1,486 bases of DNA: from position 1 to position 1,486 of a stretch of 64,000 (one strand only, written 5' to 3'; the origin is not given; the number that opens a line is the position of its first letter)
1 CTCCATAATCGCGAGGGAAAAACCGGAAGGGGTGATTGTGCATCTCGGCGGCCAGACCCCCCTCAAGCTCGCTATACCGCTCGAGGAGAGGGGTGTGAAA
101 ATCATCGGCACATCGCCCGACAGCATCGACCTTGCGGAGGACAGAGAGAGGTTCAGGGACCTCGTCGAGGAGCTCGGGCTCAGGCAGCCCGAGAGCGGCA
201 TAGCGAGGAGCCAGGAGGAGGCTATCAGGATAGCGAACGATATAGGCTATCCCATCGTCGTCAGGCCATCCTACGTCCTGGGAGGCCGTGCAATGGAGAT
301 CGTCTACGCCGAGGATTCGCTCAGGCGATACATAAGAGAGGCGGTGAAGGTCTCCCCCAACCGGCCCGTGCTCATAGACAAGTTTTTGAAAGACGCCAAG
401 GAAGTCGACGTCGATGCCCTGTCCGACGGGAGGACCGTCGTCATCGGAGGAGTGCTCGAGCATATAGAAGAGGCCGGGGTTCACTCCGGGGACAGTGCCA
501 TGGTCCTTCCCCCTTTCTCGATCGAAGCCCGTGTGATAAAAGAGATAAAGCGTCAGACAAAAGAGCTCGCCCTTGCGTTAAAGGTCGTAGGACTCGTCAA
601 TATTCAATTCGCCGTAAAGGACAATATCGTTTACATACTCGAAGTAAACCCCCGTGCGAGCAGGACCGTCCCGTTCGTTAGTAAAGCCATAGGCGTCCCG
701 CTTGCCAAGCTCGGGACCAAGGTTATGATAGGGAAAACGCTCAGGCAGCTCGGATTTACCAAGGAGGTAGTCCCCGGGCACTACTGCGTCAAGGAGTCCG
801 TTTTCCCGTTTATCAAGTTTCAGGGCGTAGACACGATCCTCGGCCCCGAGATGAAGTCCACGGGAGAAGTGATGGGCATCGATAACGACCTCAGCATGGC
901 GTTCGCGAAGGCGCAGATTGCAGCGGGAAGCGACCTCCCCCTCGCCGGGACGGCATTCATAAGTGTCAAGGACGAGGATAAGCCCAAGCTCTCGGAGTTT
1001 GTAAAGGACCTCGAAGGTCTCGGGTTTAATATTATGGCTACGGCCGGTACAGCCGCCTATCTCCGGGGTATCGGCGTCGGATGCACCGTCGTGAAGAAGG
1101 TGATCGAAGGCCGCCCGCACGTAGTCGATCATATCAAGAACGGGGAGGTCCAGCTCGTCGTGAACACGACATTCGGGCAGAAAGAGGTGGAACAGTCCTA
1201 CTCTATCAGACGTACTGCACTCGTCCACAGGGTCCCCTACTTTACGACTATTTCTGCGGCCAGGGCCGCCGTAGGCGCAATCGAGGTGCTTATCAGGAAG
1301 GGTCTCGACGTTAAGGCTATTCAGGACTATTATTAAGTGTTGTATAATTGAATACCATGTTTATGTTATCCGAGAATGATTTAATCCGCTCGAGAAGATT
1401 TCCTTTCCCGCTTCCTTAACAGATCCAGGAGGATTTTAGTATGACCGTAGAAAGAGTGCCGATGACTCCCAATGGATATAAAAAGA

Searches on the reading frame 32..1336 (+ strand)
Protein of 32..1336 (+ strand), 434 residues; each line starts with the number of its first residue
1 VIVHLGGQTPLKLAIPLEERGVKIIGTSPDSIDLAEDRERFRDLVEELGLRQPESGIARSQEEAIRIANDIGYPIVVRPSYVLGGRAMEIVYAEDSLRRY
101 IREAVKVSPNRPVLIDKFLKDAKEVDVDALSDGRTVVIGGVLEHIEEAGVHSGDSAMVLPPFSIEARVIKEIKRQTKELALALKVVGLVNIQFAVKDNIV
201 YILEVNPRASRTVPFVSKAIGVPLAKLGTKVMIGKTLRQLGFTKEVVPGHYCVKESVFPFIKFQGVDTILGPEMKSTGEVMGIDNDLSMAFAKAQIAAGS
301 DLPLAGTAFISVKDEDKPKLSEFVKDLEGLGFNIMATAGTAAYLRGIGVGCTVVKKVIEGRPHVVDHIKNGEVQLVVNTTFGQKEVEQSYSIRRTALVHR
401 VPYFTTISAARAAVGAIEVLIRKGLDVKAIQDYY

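Call 20: search_protein_families(library=pfam, proteins=[window:32-1336:+], max_evalue=0.001)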
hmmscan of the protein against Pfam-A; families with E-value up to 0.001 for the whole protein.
window:32-1336:+ (434 aa): 7 families
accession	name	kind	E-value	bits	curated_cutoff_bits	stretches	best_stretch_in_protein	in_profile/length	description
PF02786.22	CPSase_L_D2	-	2e-38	132.5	19.8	1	37-239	1-210/211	Carbamoyl-phosphate synthase L chain, ATP binding domain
PF02142.27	MGS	-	2.5e-22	79.3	24.1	1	320-405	2-94/94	MGS-like domain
PF02222.28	ATP-grasp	-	3.2e-10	40.4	27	1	44-209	2-163/179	ATP-grasp domain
PF07478.18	Dala_Dala_lig_C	-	2.3e-09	37.5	24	1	61-207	25-174/204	D-ala D-ala ligase C-terminus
PF02655.19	ATP-grasp_3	-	2.5e-09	37.9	23.2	1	45-209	11-157/160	ATP-grasp domain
PF15632.11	ATPgrasp_Ter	-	1.7e-06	28.3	29.1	1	170-235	47-111/131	ATP-grasp in the biosynthetic pathway with Ter operon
PF25596.1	CPSase_L_D1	-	1e-05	25.8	27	1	1-33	81-117/118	Carbamoyl phosphate synthase preATP-grasp domain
